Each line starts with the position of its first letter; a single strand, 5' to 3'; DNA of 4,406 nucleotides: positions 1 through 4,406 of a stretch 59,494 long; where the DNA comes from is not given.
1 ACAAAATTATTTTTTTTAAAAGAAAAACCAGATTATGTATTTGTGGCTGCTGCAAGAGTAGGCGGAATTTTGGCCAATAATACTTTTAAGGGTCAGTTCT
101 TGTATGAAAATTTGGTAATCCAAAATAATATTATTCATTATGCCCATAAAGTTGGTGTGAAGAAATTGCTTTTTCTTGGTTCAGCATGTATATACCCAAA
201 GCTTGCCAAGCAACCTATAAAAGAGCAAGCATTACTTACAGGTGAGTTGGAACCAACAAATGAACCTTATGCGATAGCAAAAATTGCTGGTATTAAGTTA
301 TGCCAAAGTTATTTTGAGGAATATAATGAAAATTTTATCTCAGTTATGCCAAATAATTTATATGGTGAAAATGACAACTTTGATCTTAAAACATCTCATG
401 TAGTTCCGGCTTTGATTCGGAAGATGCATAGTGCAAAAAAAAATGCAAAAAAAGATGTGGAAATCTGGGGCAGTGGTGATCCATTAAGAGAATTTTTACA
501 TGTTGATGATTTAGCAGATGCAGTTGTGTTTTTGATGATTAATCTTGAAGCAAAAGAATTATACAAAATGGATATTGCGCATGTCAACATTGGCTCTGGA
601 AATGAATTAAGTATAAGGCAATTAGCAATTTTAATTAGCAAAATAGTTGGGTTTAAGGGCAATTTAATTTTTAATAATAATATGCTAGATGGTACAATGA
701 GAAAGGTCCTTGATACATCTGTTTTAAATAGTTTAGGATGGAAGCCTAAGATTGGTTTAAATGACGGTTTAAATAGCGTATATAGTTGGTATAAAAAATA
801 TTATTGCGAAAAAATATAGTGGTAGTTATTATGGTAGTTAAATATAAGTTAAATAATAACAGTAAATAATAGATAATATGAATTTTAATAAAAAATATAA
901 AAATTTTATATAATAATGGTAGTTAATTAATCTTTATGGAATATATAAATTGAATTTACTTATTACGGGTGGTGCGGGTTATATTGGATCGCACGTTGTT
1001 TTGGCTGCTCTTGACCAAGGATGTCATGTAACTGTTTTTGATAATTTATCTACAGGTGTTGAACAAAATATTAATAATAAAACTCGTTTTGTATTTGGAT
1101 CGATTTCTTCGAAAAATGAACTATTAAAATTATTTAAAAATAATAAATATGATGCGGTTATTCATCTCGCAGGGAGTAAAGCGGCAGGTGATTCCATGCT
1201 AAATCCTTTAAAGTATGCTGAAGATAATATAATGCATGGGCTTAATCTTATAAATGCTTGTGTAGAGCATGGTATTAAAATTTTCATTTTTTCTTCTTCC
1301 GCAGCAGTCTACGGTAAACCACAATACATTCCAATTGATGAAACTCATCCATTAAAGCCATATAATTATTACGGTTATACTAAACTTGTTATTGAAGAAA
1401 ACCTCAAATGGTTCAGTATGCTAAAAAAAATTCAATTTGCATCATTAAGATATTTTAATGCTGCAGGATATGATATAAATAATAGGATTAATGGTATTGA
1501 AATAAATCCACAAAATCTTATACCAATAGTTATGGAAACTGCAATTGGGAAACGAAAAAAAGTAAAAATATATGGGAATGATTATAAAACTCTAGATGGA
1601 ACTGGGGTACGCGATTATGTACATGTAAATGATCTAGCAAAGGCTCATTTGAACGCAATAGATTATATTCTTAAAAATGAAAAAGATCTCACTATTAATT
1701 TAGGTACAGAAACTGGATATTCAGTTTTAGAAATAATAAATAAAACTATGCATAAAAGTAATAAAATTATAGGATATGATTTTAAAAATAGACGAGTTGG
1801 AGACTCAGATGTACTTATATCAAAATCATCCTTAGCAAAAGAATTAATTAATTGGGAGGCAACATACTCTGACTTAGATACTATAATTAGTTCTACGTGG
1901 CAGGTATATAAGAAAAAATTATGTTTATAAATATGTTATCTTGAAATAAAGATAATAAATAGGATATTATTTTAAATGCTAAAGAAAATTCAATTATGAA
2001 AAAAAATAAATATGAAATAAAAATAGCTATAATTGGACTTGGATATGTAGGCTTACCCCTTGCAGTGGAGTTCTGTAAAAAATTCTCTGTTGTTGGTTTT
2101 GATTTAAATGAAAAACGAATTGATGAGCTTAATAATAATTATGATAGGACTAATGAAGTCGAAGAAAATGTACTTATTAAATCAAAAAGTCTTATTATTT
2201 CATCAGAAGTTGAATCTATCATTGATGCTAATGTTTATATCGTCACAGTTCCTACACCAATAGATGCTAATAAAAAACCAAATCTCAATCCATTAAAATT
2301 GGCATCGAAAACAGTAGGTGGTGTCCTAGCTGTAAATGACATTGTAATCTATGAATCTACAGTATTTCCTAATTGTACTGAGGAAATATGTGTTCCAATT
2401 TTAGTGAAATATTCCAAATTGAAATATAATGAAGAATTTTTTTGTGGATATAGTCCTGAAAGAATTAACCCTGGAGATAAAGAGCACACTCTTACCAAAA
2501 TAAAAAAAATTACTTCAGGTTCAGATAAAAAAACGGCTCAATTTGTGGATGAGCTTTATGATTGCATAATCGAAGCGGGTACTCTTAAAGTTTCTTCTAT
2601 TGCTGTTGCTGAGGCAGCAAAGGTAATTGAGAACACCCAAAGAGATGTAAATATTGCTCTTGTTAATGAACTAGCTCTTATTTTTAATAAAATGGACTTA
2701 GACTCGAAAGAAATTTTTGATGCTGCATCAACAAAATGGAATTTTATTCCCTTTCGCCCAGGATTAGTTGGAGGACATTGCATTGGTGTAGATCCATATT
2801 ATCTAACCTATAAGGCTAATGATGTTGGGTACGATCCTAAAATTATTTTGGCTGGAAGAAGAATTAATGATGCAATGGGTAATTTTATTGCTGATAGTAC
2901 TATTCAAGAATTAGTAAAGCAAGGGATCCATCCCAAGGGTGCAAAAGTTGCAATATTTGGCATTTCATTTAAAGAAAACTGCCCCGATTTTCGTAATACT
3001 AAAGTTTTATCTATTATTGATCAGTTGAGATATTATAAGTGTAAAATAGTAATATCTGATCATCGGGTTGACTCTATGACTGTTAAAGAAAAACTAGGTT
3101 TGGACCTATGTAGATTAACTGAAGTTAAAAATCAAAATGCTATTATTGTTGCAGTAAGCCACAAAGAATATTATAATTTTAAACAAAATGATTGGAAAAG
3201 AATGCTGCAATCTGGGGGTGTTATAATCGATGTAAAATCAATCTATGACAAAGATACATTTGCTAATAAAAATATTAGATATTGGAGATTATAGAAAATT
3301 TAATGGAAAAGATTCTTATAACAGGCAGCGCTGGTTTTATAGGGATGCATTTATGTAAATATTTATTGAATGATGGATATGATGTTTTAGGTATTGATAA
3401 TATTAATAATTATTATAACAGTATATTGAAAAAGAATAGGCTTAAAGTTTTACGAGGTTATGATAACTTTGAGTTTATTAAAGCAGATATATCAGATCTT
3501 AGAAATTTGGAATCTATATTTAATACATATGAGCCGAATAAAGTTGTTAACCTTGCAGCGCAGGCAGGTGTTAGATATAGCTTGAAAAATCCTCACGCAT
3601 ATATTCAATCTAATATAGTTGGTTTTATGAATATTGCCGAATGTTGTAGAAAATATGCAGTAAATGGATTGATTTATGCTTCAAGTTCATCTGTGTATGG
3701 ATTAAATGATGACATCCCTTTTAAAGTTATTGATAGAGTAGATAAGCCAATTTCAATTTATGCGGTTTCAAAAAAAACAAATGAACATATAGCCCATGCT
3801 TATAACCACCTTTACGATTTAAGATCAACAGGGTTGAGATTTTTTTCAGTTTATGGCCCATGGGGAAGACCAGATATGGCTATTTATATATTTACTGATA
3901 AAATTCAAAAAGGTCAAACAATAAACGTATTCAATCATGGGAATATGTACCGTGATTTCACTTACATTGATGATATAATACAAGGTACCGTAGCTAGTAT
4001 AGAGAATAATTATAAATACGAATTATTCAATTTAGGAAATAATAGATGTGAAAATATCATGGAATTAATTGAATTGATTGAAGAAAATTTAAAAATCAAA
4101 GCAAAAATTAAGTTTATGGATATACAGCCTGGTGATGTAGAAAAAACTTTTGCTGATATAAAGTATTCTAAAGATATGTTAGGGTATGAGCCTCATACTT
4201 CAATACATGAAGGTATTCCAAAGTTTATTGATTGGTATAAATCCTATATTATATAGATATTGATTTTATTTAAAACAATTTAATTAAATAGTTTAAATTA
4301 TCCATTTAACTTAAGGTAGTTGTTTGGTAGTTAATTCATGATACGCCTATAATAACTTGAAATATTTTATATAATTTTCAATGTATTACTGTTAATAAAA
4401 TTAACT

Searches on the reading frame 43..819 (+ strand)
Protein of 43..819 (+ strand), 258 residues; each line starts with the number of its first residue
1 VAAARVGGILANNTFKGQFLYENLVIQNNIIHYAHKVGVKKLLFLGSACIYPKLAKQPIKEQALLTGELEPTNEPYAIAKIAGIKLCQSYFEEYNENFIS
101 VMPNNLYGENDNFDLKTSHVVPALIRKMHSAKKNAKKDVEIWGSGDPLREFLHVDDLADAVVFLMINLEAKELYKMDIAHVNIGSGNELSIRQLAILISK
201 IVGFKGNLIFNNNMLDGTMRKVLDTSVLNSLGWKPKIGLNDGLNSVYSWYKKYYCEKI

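Call 7: search_protein_families(library=pfam, proteins=[window:43-819:+])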
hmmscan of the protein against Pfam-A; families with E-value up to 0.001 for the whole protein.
window:43-819:+ (258 aa): 2 families
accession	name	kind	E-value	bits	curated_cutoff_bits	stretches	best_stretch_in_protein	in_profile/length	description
PF01370.27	Epimerase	-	1.2e-46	159.5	20.9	1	2-184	71-240/240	NAD dependent epimerase/dehydratase family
PF16363.11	GDP_Man_Dehyd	-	2.3e-14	54.1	27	1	29-244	108-330/332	GDP-mannose 4,6 dehydratase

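Call 8: search_protein_families(library=ncbifam, proteins=[window:43-819:+])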
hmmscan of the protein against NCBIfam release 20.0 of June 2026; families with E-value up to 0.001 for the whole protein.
window:43-819:+ (258 aa): 9 families
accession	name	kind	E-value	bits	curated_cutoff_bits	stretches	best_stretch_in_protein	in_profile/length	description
NF047922.1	GDPFucSynFcl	equivalog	4.6e-115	384.3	500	1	1-252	59-303/308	GDP-L-fucose synthase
TIGR01181.1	dTDP_gluc_dehyt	equivalog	4.2e-17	62.2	365.1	1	28-252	105-313/321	dTDP-glucose 4,6-dehydratase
TIGR01179.1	galE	equivalog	1.6e-15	56.8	262.3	1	22-252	96-327/332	UDP-glucose 4-epimerase GalE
TIGR04180.1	EDH_00030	hypoth_equivalog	5.8e-15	55.1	475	1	23-213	97-267/297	NAD-dependent 4,6-dehydratase LegB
TIGR02197.1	heptose_epim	equivalog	1.1e-07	31.4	274.6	1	19-203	86-261/316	ADP-glyceromanno-heptose 6-epimerase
NF007490.0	PRK10084.1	subfamily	3.1e-06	26.4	649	1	73-251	164-335/361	dTDP-glucose 4,6-dehydratase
NF008872.0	PRK11908.1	equivalog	0.00011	21.3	294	0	30-201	102-270/349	bifunctional UDP-4-keto-pentose/UDP-xylose synthase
NF007582.0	PRK10217.1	equivalog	0.00019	20.7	698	1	74-251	158-332/355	dTDP-glucose 4,6-dehydratase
NF007956.0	PRK10675.1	subfamily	0.00019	20.7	394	0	145-213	227-291/338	UDP-glucose 4-epimerase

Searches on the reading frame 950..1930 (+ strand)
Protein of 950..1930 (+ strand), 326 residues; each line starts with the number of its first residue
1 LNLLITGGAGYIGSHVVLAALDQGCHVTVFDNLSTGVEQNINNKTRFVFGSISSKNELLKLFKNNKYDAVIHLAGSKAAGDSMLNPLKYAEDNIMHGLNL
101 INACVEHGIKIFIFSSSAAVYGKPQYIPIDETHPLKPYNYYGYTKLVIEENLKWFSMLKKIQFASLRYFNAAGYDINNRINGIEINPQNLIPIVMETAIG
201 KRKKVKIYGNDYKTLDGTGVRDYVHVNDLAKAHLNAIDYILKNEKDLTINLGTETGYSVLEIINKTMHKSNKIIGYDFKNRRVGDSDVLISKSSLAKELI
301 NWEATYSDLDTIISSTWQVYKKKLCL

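Call 7: search_protein_families(library=pfam, proteins=[window:950-1930:+])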
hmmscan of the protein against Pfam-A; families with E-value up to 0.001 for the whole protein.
window:950-1930:+ (326 aa): 7 families
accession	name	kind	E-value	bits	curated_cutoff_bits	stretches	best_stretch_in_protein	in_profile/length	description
PF01370.27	Epimerase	-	4.3e-53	180.6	20.9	1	4-252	2-240/240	NAD dependent epimerase/dehydratase family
PF16363.11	GDP_Man_Dehyd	-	1.7e-47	162.9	27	1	4-307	1-324/332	GDP-mannose 4,6 dehydratase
PF01073.25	3Beta_HSD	-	1.1e-14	54.6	22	1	4-145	1-150/280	3-beta hydroxysteroid dehydrogenase/isomerase family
PF02719.21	Polysacc_synt_2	-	3.4e-12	46.6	20.2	1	3-172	1-172/293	Polysaccharide biosynthesis protein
PF04321.23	RmlD_sub_bind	-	4.3e-10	39.6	27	1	1-151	1-135/287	RmlD substrate binding domain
PF13460.12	NAD_binding_10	-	4.8e-09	36.8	27.2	1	7-138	1-120/184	NAD(P)H-binding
PF05368.20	NmrA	-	9.7e-08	32.4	27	1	3-118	5-108/298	NmrA-like family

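Call 8: search_protein_families(library=ncbifam, proteins=[window:950-1930:+])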
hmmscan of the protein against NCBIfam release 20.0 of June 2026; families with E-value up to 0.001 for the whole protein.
window:950-1930:+ (326 aa): 22 families
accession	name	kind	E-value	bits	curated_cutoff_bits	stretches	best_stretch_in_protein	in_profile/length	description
TIGR01179.1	galE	equivalog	6e-105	350.7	262.3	1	3-321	2-326/332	UDP-glucose 4-epimerase GalE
NF007956.0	PRK10675.1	subfamily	2e-67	227.8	394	1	1-320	1-329/338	UDP-glucose 4-epimerase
TIGR02197.1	heptose_epim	equivalog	1.7e-31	109.6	274.6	1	3-271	1-261/316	ADP-glyceromanno-heptose 6-epimerase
TIGR04180.1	EDH_00030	hypoth_equivalog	2.4e-28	99.1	475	1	4-307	2-297/297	NAD-dependent 4,6-dehydratase LegB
TIGR01181.1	dTDP_gluc_dehyt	equivalog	3.5e-26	92.1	365.1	1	3-322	2-313/321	dTDP-glucose 4,6-dehydratase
NF008360.0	PRK11150.1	equivalog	1.8e-15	56.9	452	1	3-279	2-265/310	ADP-glyceromanno-heptose 6-epimerase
TIGR03466.1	HpnA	hypoth_equivalog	5.4e-13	48.5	367.65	1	2-143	2-140/327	hopanoid-associated sugar epimerase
NF011728.1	PRK15181.1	equivalog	6.6e-13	48.4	760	1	3-236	18-248/348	Vi polysaccharide biosynthesis UDP-N-acetylglucosaminuronic acid C-4 epimerase TviC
TIGR02622.1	CDP_4_6_dhtase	equivalog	7.8e-13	48.3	278.45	1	3-322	7-332/352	CDP-glucose 4,6-dehydratase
NF007490.0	PRK10084.1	subfamily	2e-12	46.8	649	1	1-104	1-111/361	dTDP-glucose 4,6-dehydratase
NF007582.0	PRK10217.1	equivalog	4.3e-11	42.5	698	1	3-104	4-112/355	dTDP-glucose 4,6-dehydratase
NF043036.1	ErythonDh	equivalog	7.5e-11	41.8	325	1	1-149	1-157/321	D-erythronate dehydrogenase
NF047922.1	GDPFucSynFcl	equivalog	1.7e-10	40.8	500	1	52-277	39-256/308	GDP-L-fucose synthase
NF042423.1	oxyalk_red_Shew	equivalog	8.3e-10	38.2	580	1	3-244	11-228/331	2-alkyl-3-oxoalkanoate reductase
NF042422.1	oxyalk_red_OleD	equivalog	1.1e-09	38.1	580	1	1-123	1-116/329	2-alkyl-3-oxoalkanoate reductase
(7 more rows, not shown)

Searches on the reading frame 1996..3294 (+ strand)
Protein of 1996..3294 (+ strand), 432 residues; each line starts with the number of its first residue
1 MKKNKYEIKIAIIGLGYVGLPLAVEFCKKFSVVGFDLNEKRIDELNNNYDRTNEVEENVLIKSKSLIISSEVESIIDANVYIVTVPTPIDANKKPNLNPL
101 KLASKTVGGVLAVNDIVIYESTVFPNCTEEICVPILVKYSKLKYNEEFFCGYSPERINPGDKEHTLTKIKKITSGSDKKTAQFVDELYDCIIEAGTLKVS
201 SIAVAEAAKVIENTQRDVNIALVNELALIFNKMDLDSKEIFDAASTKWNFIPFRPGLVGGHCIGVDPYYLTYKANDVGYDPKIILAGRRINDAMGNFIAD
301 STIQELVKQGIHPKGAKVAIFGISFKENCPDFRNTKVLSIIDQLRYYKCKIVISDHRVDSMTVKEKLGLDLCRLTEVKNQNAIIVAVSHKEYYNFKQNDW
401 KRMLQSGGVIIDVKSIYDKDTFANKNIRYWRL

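Call 7: search_protein_families(library=pfam, proteins=[window:1996-3294:+])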
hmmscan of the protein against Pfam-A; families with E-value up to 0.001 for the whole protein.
window:1996-3294:+ (432 aa): 4 families
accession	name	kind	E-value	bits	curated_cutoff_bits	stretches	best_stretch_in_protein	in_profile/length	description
PF03721.20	UDPG_MGDP_dh_N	-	1.6e-28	100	27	1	9-183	2-183/187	UDP-glucose/GDP-mannose dehydrogenase family, NAD binding domain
PF00984.24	UDPG_MGDP_dh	-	2.3e-24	85.8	25.4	1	204-292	2-93/94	UDP-glucose/GDP-mannose dehydrogenase family, central domain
PF03720.21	UDPG_MGDP_dh_C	-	1.4e-18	67.6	30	1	319-419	1-103/103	UDP-glucose/GDP-mannose dehydrogenase family, UDP binding domain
PF03446.21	NAD_binding_2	-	0.00096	19.6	21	0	9-59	1-43/161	NAD binding domain of 6-phosphogluconate dehydrogenase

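Call 8: search_protein_families(library=ncbifam, proteins=[window:1996-3294:+])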
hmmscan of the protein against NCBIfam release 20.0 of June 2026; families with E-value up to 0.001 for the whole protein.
window:1996-3294:+ (432 aa): 7 families
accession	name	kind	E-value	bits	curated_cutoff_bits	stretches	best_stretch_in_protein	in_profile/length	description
NF011729.0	PRK15182.1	equivalog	2.4e-154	514.2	592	1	7-417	6-416/425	Vi polysaccharide biosynthesis UDP-N-acetylglucosamine C-6 dehydrogenase TviB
TIGR03026.1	NDP-sugDHase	subfamily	8.1e-107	357.5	189.8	1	9-414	2-412/413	nucleotide sugar dehydrogenase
NF040825.1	UDPMaNacDH_Arch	equivalog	9.2e-61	205.9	750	1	8-418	1-402/418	UDP-N-acetyl-D-mannosamine dehydrogenase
NF008286.0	PRK11064.1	equivalog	1.1e-54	185.7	459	1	9-415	5-417/420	UDP-N-acetyl-D-mannosamine dehydrogenase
NF041297.1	UDPGDh_AglM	equivalog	8.6e-40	136.9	670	1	9-417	2-417/429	UDP-glucose 6-dehydrogenase AglM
NF047673.2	TeichurnBiosyTuaD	equivalog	2.3e-26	93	700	1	9-429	3-426/439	UDP-glucose 6-dehydrogenase TuaD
NF011631.0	PRK15057.1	equivalog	1.8e-09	37.2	757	1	8-385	1-364/388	UDP-glucose 6-dehydrogenase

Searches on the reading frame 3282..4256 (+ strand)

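Call 7: search_protein_families(library=pfam, proteins=[window:3282-4256:+])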
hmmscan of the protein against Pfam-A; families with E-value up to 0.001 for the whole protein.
window:3282-4256:+ (324 aa): 7 families
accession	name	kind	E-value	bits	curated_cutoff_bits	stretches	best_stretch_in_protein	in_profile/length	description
PF01370.27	Epimerase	-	9.9e-57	192.5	20.9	1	11-252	1-240/240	NAD dependent epimerase/dehydratase family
PF16363.11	GDP_Man_Dehyd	-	5.3e-56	190.9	27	1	12-313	1-330/332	GDP-mannose 4,6 dehydratase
PF02719.21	Polysacc_synt_2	-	6.4e-20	72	20.2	1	11-302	1-282/293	Polysaccharide biosynthesis protein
PF04321.23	RmlD_sub_bind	-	4.8e-18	65.7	27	1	10-274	2-235/287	RmlD substrate binding domain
PF01073.25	3Beta_HSD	-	2e-15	57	22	1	12-234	1-223/280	3-beta hydroxysteroid dehydrogenase/isomerase family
PF00106.31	adh_short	-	3.7e-06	27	26.6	1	10-125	2-122/195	short chain dehydrogenase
PF07993.18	NAD_binding_4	-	0.00058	19.5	20.1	0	13-176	1-193/258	Male sterility protein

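Call 8: search_protein_families(library=ncbifam, proteins=[window:3282-4256:+])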
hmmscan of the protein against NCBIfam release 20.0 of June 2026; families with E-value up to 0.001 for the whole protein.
window:3282-4256:+ (324 aa): 27 families (the best 25 are shown)
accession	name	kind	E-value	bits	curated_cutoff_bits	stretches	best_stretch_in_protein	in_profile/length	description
TIGR01179.1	galE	equivalog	5e-49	166.9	262.3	1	10-320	1-326/332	UDP-glucose 4-epimerase GalE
TIGR01181.1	dTDP_gluc_dehyt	equivalog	6.7e-48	163.4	365.1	1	10-320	1-312/321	dTDP-glucose 4,6-dehydratase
NF011728.1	PRK15181.1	equivalog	8.2e-42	143.4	760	1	10-319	17-337/348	Vi polysaccharide biosynthesis UDP-N-acetylglucosaminuronic acid C-4 epimerase TviC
TIGR04180.1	EDH_00030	hypoth_equivalog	4.3e-37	127.8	475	1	11-306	1-296/297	NAD-dependent 4,6-dehydratase LegB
TIGR02197.1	heptose_epim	equivalog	7e-37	127.3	274.6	1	11-321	1-315/316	ADP-glyceromanno-heptose 6-epimerase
NF007582.0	PRK10217.1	equivalog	3.2e-30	105.4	698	1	8-320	1-332/355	dTDP-glucose 4,6-dehydratase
NF007490.0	PRK10084.1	subfamily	4.1e-30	105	649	1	10-320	2-335/361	dTDP-glucose 4,6-dehydratase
NF007956.0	PRK10675.1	subfamily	1.1e-27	97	394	1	10-309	2-319/338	UDP-glucose 4-epimerase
TIGR02622.1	CDP_4_6_dhtase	equivalog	1.7e-22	80.1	278.45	1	9-178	5-172/352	CDP-glucose 4,6-dehydratase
NF008872.0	PRK11908.1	equivalog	7e-21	74.6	294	1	8-320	1-336/349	bifunctional UDP-4-keto-pentose/UDP-xylose synthase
NF005998.1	PRK08125.1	equivalog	2e-18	66.1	777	1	8-272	315-587/649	bifunctional UDP-4-amino-4-deoxy-L-arabinose formyltransferase/UDP-glucuronic acid oxidase ArnA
TIGR01472.1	gmd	equivalog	6e-18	65.2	415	1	11-184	3-180/342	GDP-mannose 4,6-dehydratase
TIGR01214.1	rmlD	equivalog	1.7e-17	63.4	224.05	1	10-283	1-240/285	dTDP-4-dehydrorhamnose reductase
NF042423.1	oxyalk_red_Shew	equivalog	1e-16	61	580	1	5-194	5-178/331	2-alkyl-3-oxoalkanoate reductase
NF047922.1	GDPFucSynFcl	equivalog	1.3e-16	60.9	500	1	68-320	37-302/308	GDP-L-fucose synthase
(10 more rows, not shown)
